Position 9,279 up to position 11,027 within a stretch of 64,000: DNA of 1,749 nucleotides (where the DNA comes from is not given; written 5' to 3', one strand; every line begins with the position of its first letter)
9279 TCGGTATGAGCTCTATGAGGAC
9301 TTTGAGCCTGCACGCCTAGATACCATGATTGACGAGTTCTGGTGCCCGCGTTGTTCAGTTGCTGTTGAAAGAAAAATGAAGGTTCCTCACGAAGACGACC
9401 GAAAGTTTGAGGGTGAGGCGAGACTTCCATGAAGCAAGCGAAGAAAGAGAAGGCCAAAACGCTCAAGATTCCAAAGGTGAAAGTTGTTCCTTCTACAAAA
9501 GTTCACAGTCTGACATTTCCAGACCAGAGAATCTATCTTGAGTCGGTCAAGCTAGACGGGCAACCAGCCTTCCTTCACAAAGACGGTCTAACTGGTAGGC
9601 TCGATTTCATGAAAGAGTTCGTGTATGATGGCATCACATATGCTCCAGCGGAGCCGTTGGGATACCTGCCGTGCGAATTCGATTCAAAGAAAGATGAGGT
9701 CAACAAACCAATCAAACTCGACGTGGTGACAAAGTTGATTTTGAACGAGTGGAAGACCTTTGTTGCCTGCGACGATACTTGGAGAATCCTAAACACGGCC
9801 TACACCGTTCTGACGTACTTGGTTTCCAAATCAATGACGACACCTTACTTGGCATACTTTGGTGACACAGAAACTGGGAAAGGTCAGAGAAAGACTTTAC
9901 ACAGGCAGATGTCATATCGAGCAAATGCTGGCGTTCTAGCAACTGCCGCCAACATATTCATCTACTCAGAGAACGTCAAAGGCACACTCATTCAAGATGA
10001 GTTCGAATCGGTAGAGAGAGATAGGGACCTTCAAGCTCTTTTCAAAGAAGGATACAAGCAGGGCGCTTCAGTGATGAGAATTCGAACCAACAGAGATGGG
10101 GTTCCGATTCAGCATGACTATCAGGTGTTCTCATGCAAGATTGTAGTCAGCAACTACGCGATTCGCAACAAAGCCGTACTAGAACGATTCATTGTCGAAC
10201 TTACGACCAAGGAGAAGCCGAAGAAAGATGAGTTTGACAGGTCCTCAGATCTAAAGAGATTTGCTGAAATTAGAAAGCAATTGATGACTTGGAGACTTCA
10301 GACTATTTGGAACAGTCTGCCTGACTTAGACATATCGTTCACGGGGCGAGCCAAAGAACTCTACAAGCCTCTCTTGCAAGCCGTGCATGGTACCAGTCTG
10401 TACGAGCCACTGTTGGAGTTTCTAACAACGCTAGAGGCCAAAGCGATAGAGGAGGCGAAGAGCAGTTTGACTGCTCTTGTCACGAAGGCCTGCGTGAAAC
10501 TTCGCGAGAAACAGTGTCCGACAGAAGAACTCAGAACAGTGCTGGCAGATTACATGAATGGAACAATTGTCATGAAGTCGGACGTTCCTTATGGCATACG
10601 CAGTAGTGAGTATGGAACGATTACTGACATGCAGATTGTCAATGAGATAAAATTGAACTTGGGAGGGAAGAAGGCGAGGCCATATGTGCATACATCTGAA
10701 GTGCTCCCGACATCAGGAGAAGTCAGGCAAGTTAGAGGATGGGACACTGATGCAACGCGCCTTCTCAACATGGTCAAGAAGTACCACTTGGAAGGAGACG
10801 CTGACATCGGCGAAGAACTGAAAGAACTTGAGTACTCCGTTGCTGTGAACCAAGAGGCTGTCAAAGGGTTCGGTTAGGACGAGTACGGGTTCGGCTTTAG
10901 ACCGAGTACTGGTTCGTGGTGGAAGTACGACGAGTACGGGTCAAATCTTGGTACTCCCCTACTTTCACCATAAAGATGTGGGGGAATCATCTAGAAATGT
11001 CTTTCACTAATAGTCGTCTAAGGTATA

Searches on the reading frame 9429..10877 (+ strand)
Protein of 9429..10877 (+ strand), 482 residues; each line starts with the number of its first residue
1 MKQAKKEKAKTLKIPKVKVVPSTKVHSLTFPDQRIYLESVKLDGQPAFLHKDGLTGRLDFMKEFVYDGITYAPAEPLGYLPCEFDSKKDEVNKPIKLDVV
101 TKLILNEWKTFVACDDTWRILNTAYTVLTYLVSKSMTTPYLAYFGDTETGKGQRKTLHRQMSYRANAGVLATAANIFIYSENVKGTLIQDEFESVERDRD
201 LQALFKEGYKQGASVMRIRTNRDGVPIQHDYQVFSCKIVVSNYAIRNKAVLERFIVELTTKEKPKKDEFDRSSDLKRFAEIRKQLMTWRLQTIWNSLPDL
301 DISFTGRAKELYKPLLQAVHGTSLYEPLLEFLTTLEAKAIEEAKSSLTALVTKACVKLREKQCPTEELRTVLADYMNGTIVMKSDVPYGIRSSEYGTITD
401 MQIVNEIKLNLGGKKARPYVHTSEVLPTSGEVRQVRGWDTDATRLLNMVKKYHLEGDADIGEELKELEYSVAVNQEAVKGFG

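Call 9: search_protein_families(library=pfam, proteins=[window:9429-10877:+], max_evalue=0.01)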
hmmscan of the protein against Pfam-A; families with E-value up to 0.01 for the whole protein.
window:9429-10877:+ (482 aa): 0 families

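Call 12: search_protein_families(library=phrogs, proteins=[window:9429-10877:+], max_evalue=0.01)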
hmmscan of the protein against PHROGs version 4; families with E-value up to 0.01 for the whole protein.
window:9429-10877:+ (482 aa): 0 families

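Call 13: search_protein_families(library=ncbifam, proteins=[window:9429-10877:+], max_evalue=0.001)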
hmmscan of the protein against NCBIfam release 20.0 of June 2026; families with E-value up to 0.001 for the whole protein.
window:9429-10877:+ (482 aa): 0 families

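Call 14: find_homologous_proteins(query=window:9429-10877:+)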
Query window:9429-10877:+ (482 aa): 13 proteins with E <= 0.001 among 7341 candidates.
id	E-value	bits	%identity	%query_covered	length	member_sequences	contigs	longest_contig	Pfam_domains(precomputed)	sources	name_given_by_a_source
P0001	0.0e+0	1083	100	100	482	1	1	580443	-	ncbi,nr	ncbi:MAG: hypothetical protein OK422_04415 [Thaumarchaeota archaeon]|nr:hypothetical protein [Nitros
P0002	1.8e-178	612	60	98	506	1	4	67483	-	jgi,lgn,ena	jgi:hypothetical protein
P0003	3.7e-174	598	58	96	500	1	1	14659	-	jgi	jgi:hypothetical protein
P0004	7.7e-82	293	40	98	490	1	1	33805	-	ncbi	-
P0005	2.7e-70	255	41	77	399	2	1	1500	-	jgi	jgi:hypothetical protein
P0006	7.7e-38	148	29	92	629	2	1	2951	-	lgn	-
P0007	2.9e-36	143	28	93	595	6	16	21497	-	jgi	jgi:hypothetical protein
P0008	7.3e-36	142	29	84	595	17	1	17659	-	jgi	-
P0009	2.1e-35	140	28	91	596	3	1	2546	-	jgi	jgi:hypothetical protein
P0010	3.6e-35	140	28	91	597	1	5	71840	-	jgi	jgi:hypothetical protein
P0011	4.9e-35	139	28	91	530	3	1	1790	-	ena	-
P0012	8.0e-35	139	29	84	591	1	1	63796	-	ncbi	-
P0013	2.5e-34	137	27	91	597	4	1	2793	-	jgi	jgi:hypothetical protein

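Call 16: find_encoding_contigs(protein=P0002, flank=6000, max_places=3)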
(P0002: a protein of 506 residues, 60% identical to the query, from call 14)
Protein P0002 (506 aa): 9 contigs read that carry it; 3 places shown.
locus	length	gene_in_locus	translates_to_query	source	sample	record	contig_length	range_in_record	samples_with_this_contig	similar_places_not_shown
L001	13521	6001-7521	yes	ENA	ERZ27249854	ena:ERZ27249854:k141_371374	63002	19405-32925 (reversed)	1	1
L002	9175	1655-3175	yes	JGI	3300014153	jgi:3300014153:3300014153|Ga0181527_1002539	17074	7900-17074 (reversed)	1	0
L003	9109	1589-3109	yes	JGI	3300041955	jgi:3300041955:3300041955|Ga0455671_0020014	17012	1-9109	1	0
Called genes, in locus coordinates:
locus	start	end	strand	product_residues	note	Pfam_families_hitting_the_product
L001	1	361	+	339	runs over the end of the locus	PF01916:DS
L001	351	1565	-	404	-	PF00206:Lyase_1, PF08328:ASL_C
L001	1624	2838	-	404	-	PF00709:Adenylsucc_synt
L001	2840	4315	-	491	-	PF00478:IMPDH, PF00571:CBS, PF01070:FMN_dh, PF03060:NMO, PF00977:His_biosynth (faint)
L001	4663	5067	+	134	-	-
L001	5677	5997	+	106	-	PF24292:DUF7479 (faint), PF13248:Zn_ribbon_3 (faint)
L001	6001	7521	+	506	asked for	-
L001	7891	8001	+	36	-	-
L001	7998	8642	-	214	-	-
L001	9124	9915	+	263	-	-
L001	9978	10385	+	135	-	-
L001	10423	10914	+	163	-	-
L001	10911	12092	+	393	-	-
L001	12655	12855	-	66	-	-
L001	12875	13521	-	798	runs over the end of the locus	-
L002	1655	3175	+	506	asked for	-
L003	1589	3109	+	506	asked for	-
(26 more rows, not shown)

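Call 17: find_encoding_contigs(protein=P0003, flank=6000, max_places=2)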
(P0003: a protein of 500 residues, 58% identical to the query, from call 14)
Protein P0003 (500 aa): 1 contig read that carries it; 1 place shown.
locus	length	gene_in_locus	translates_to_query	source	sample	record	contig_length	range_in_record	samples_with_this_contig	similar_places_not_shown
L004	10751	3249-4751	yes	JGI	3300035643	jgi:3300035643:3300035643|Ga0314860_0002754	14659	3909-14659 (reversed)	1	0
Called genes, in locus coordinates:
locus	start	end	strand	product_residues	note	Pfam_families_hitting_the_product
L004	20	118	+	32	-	-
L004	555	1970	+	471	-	PF00589:Phage_integrase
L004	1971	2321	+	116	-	-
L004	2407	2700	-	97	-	-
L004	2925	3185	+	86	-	-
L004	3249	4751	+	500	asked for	-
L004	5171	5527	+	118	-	-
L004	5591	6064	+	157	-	-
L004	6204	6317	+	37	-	-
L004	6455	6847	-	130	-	-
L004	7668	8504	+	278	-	-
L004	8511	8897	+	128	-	-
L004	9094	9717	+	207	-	-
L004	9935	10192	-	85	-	-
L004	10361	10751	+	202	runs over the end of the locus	-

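Call 18: find_encoding_contigs(protein=P0004, flank=6000, max_places=2)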
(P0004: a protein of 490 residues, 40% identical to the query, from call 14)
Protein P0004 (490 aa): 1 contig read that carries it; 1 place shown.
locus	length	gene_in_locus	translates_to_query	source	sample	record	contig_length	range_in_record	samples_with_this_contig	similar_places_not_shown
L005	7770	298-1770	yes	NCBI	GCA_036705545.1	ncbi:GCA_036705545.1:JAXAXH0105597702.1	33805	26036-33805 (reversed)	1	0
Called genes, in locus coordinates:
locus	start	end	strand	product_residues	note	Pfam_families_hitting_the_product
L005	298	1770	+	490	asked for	-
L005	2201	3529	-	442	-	PF00589:Phage_integrase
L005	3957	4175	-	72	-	-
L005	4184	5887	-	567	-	PF02538:Hydantoinase_B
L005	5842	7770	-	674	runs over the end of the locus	PF05378:Hydant_A_N, PF01968:Hydantoinase_A, PF19278:Hydant_A_C (weak)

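Call 25: search_solved_structures(query=A1, max_evalue=10)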
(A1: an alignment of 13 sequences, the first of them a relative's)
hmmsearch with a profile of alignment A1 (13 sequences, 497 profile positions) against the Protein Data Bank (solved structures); distinct sequences matched with E-value up to 10: 0.

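Call 29: find_encoding_contigs(protein=P0010, flank=5000, max_places=2)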
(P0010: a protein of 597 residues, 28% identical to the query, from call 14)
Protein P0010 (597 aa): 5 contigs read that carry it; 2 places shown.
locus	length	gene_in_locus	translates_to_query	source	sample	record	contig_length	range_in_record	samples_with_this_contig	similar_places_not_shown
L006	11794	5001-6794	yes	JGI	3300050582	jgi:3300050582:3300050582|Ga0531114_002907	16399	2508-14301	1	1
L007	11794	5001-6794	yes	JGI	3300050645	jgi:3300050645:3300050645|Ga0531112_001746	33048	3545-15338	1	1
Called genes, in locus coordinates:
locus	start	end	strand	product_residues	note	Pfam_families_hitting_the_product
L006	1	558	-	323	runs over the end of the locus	-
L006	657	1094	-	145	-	-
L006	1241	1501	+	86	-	-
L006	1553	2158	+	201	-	-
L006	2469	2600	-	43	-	-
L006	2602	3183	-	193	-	-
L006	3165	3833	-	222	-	-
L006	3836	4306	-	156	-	-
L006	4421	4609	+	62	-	-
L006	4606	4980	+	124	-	-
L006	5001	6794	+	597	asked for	-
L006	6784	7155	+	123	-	-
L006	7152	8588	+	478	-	PF00589:Phage_integrase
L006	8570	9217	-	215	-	-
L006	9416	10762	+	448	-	PF01979:Amidohydro_1, PF12890:DHOase, PF07969:Amidohydro_3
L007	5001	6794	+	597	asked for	-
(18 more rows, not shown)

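Call 30: find_encoding_contigs(protein=P0012, flank=5000, max_places=2)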
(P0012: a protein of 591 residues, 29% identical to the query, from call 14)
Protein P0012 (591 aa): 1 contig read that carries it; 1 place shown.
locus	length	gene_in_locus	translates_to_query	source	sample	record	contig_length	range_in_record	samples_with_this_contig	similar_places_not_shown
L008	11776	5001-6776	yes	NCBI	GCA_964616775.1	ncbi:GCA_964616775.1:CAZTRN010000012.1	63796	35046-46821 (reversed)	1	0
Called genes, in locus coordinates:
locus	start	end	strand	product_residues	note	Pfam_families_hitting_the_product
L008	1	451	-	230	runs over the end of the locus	PF18643:RE_BsaWI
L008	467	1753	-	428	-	PF10539:Dev_Cell_Death, PF01555:N6_N4_Mtase, PF08241:Methyltransf_11 (faint)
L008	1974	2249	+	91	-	-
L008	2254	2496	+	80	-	-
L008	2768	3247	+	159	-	-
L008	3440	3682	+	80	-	-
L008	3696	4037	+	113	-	-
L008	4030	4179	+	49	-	-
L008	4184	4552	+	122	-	-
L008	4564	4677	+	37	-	-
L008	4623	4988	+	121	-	-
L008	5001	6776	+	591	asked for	-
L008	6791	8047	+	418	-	PF00589:Phage_integrase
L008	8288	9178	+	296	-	PF14065:Pvc16_N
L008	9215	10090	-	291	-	PF01210:NAD_Gly3P_dh_N, PF03446:NAD_binding_2, PF03807:F420_oxidored, PF02153:PDH_N, PF20463:PDH_C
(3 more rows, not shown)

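Call 31: find_encoding_contigs(protein=P0007, flank=5000, max_places=3)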
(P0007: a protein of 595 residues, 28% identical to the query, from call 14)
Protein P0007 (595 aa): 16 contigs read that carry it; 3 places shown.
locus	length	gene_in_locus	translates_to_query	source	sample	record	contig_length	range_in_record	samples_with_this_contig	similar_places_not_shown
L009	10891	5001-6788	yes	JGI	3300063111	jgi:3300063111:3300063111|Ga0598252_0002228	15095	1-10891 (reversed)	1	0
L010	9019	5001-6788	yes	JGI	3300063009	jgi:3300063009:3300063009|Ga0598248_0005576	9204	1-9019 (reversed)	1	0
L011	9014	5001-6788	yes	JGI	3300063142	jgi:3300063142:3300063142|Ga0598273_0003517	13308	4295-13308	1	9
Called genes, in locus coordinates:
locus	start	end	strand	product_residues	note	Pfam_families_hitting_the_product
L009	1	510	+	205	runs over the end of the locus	-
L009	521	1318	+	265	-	-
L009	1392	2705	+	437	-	PF15892:BNR_4 (faint)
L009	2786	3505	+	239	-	-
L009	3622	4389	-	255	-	-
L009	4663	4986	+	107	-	-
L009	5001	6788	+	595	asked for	-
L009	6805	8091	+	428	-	PF00589:Phage_integrase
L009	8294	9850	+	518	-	PF02074:Peptidase_M32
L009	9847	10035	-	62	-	-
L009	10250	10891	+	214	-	?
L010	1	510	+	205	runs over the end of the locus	-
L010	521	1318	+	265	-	-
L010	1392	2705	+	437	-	PF15892:BNR_4 (faint)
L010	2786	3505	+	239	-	-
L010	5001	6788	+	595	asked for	-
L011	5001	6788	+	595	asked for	-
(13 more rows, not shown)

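Call 34: predict_structure(alignment_id=A1)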
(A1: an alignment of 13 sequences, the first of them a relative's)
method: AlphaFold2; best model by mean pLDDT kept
length: 482 residues; sequences in the alignment: 13
mean_pLDDT: 69.0   pTM: 0.69
mean pLDDT of the five models: 69.0, 68.6, 66.1, 65.6, 57.0
residues with pLDDT >= 90: 56; 70-90: 220; 50-70: 74; < 50: 132
segments of 3 or more residues with pLDDT < 50: 1-16, 134-150, 165-174, 179-187, 189-191, 193-195, 207-250, 256-263, 265-267, 423-431, 480-482
pLDDT, mean of each block of 10 residues (from residue 1): 40 52 76 77 88 82 86 64 80 89 80 65 78 47 37 61 45 45 46 50 49 41 40 43 43 47 50 79 86 82 78 85 93 81 85 93 88 90 69 81 87 78 48 70 90 88 92 71 42
secondary structure, 60 per line:
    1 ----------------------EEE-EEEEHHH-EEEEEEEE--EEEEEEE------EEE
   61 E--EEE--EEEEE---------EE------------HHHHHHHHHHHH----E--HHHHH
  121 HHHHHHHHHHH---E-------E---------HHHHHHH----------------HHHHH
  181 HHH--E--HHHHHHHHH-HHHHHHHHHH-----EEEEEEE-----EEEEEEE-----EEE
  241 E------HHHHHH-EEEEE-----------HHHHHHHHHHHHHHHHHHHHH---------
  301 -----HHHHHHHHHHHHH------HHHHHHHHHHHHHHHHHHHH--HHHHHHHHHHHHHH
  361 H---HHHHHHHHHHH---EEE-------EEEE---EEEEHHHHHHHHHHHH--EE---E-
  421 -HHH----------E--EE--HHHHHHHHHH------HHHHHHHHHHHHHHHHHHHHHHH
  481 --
elements in order: E23-25 E27-30 E35-42 E45-51 E58-61 E64-66 E69-73 H97-108 H116-131 H153-159 H176-183 H189-197 H199-208 E214-220 E226-232 E238-241 H248-253 E255-259 H271-291 H306-318 H325-344 H347-361 H365-375 E379-381 E389-392 E396-399 H400-411 H442-451 H458-480

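Call 41: find_related_loci(query=A2, collection=metagenome_contigs, flank=3000)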
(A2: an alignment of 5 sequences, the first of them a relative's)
Query A2 (482 aa) in metagenome_contigs; peptide patterns used: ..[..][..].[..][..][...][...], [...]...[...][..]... (x = any residue, [..] = any of these).
161 stretches matched a pattern; 1 encode a relative of the query (tblastn E <= 1e-3); 1 distinct loci.
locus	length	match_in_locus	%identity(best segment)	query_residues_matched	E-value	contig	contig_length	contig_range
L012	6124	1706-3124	60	2-471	0e+0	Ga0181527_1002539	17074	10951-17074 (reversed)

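Call 42: find_related_loci(query=A2, collection=genome_contigs, flank=3000)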
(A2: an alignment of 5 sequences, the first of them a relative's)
Query A2 (482 aa) in genome_contigs; peptide patterns used: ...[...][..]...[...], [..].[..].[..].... (x = any residue, [..] = any of these).
84 stretches matched a pattern, but none encodes a relative of the query by tblastn (E <= 1e-3).

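Call 48: search_protein_representatives(alignment_id=A1)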
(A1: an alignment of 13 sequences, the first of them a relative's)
Query: 13 sequences, 497 profile positions. Proteins with E-value up to 0.001 (for the whole library): 8326; up to 1e-10: 3434; up to 1e-30: 406. The best 150 are listed.
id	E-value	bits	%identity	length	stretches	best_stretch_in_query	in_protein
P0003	6.8e-193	658.2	-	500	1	1-482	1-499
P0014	1.6e-173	594.3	-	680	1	10-484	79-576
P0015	2.1e-162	557.6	-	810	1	21-476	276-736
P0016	8.7e-159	545.7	-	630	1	7-480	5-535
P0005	1.2e-156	538.6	-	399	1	103-494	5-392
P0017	8.7e-152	522.6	-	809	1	20-475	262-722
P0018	2.1e-148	511.5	-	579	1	12-470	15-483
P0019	7.6e-147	506.3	-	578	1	13-483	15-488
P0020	4.0e-142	490.8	-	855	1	29-458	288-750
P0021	2.7e-141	488.0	-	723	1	26-459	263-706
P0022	6.5e-141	486.8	-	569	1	6-458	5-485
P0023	1.6e-134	465.7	-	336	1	9-301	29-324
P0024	1.8e-134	465.5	-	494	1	92-473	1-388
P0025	1.2e-133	462.8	-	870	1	22-478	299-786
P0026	3.4e-128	444.8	-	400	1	75-458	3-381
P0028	1.1e-120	420.0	-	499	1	34-475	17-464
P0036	1.2e-106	373.8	-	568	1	27-467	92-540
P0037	4.2e-105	368.7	-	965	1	6-458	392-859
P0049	6.7e-101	354.8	-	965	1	31-470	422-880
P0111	7.4e-66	239.2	-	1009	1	29-473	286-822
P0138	5.0e-61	223.3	-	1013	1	34-458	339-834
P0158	1.2e-56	208.8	-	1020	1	36-463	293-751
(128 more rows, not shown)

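Call 49: search_protein_families(library=pfam, proteins=[P0015, P0017, P0020, P0025, P0037, P0049, P0111, P0138, P0158, P0014], max_evalue=0.01)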
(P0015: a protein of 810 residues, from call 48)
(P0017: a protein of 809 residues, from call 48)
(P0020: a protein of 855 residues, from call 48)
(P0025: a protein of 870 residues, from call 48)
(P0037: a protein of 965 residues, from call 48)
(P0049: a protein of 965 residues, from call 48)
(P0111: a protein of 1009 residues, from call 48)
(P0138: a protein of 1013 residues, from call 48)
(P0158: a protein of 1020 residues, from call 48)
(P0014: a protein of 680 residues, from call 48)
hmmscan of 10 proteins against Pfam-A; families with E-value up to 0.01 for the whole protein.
P0015 (810 aa): 1 family
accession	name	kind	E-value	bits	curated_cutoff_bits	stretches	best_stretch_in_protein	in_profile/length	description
PF09250.16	Prim-Pol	-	0.0085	17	22.8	0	17-159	8-153/158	Bifunctional DNA primase/polymerase, N-terminal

P0017 (809 aa): 2 families
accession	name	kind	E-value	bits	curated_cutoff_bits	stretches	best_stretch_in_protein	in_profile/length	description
PF09250.16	Prim-Pol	-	2.9e-07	31.5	22.8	1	57-163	51-155/158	Bifunctional DNA primase/polymerase, N-terminal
PF13304.12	AAA_21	-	0.0092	16.5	27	0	393-418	3-26/304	AAA domain, putative AbiEii toxin, Type IV TA system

P0020 (855 aa): 1 family
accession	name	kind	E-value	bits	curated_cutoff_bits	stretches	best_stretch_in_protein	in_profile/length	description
PF09250.16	Prim-Pol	-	4.1e-13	50.5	22.8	1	13-164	1-154/158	Bifunctional DNA primase/polymerase, N-terminal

P0025 (870 aa): 1 family
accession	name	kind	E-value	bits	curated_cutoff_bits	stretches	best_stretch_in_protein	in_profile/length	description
PF13514.12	AAA_27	-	0.0051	16.9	22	0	425-475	30-76/206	AAA domain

P0037 (965 aa): 3 families
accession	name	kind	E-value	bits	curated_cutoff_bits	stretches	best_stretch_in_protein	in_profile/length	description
PF22548.2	AEP-TOTE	-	3.5e-25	89.4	27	1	46-196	59-210/230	TOTE conflict system, Archaeo-Eukaryotic Primase domain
PF08708.16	PriCT_1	-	8.6e-09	35.3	21.1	1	257-318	4-64/67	Primase C terminal 1 (PriCT-1)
PF12307.13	DUF3631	-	0.0048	17.5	24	1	671-781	17-130/182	Protein of unknown function (DUF3631)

P0049 (965 aa): 1 family
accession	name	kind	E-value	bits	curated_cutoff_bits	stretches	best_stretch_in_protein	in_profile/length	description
PF22548.2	AEP-TOTE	-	2.2e-25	90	27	1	46-198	59-212/230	TOTE conflict system, Archaeo-Eukaryotic Primase domain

P0111 (1009 aa): 1 family
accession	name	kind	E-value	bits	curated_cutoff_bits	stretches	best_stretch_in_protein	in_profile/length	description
PF09250.16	Prim-Pol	-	0.001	20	22.8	1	43-155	31-147/158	Bifunctional DNA primase/polymerase, N-terminal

P0138 (1013 aa): 0 families

P0158 (1020 aa): 2 families
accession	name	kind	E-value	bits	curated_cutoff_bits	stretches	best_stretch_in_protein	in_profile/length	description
PF09250.16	Prim-Pol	-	2e-23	84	22.8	1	13-165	4-155/158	Bifunctional DNA primase/polymerase, N-terminal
PF08708.16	PriCT_1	-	6.1e-09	35.8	21.1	1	192-254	3-64/67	Primase C terminal 1 (PriCT-1)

P0014 (680 aa): 0 families

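Call 50: find_homologous_proteins(query=A1, max_evalue=0.00001)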
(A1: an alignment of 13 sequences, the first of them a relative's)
Query A1 (13 sequences) (482 aa, profile of the alignment): 45 proteins with E <= 0.00001 among 8000 candidates.
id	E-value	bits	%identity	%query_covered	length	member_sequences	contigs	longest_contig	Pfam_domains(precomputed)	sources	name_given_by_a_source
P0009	7.3e-248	841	28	91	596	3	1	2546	-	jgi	jgi:hypothetical protein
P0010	1.3e-246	837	28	91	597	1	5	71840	-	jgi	jgi:hypothetical protein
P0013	5.2e-246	835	27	91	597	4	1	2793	-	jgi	jgi:hypothetical protein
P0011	1.3e-242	824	28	91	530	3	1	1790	-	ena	-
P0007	5.7e-242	822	28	93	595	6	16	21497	-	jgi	jgi:hypothetical protein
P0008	6.7e-242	822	29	84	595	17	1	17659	-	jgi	-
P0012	1.0e-241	821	29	84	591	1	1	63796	-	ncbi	-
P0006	4.1e-236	802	29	92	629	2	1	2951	-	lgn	-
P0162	5.1e-235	799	28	88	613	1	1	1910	-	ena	-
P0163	5.5e-235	799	29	82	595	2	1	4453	-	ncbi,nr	ncbi:MAG: hypothetical protein NWE96_09750 [Candidatus Bathyarchaeota archaeon]|nr:hypothetical prot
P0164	1.4e-234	797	27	89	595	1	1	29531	-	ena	-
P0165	6.7e-233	792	27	91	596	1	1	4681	-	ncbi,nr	ncbi:MAG: hypothetical protein NWE96_04275 [Candidatus Bathyarchaeota archaeon]|nr:hypothetical prot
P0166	2.3e-232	790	26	91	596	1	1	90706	-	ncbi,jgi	jgi:hypothetical protein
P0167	3.3e-231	786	30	84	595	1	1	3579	-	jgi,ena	-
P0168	4.0e-231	786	28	89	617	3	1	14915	-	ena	-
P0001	1.4e-198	679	100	100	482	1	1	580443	-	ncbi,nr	ncbi:MAG: hypothetical protein OK422_04415 [Thaumarchaeota archaeon]|nr:hypothetical protein [Nitros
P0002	9.8e-197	673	60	98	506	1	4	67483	-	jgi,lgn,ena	jgi:hypothetical protein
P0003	2.2e-192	658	58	96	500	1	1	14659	-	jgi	jgi:hypothetical protein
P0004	6.4e-179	614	40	98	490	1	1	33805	-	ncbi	-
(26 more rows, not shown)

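Call 52: search_solved_structures(query=A4, max_evalue=10, show_alignments=2)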
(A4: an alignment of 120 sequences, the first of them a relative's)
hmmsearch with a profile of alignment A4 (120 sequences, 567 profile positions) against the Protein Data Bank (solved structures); distinct sequences matched with E-value up to 10: 22.
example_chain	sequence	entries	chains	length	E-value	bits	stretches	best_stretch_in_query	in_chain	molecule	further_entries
2pyo_D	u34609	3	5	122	0.028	16.2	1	359-465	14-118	Histone H2B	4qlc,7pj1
6pwe_D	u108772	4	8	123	0.028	16.1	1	359-465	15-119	Histone H2B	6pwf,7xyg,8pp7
8pp6_D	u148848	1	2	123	0.028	16.1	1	359-465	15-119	Histone H2B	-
6dzt_D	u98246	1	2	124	0.029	16.1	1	359-465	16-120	Histone H2B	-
8ux1_D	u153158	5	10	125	0.03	16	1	359-465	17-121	Histone H2B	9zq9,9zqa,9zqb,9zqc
7swy_D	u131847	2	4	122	0.057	15.1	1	359-465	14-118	Histone H2B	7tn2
3q84_A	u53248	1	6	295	0.057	15.1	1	397-543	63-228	Protein kinase C and casein kinase substrate in neurons protein 1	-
3qni_A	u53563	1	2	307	0.064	15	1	397-543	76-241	Protein kinase C and casein kinase substrate in neurons protein 1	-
3hai_A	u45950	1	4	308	0.064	15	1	397-542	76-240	human PACSIN1 F-BAR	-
3hah_A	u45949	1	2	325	0.065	14.9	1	397-543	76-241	human PACSIN1 F-BAR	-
2x3v_A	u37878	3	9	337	0.08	14.6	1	397-542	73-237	PROTEIN KINASE C AND CASEIN KINASE SUBSTRATE IN NEURONS PROTEIN 1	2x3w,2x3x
2nqb_D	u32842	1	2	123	0.085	14.6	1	359-465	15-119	Histone H2B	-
5g2e_D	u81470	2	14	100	0.48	12.1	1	369-465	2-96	HISTONE H2B 1.1 | Histone H2B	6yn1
8xaa_J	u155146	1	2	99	0.55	11.9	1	369-465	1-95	Histone H2B 1.1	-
6iy2_D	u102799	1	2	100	0.62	11.7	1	369-465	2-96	Histone H2B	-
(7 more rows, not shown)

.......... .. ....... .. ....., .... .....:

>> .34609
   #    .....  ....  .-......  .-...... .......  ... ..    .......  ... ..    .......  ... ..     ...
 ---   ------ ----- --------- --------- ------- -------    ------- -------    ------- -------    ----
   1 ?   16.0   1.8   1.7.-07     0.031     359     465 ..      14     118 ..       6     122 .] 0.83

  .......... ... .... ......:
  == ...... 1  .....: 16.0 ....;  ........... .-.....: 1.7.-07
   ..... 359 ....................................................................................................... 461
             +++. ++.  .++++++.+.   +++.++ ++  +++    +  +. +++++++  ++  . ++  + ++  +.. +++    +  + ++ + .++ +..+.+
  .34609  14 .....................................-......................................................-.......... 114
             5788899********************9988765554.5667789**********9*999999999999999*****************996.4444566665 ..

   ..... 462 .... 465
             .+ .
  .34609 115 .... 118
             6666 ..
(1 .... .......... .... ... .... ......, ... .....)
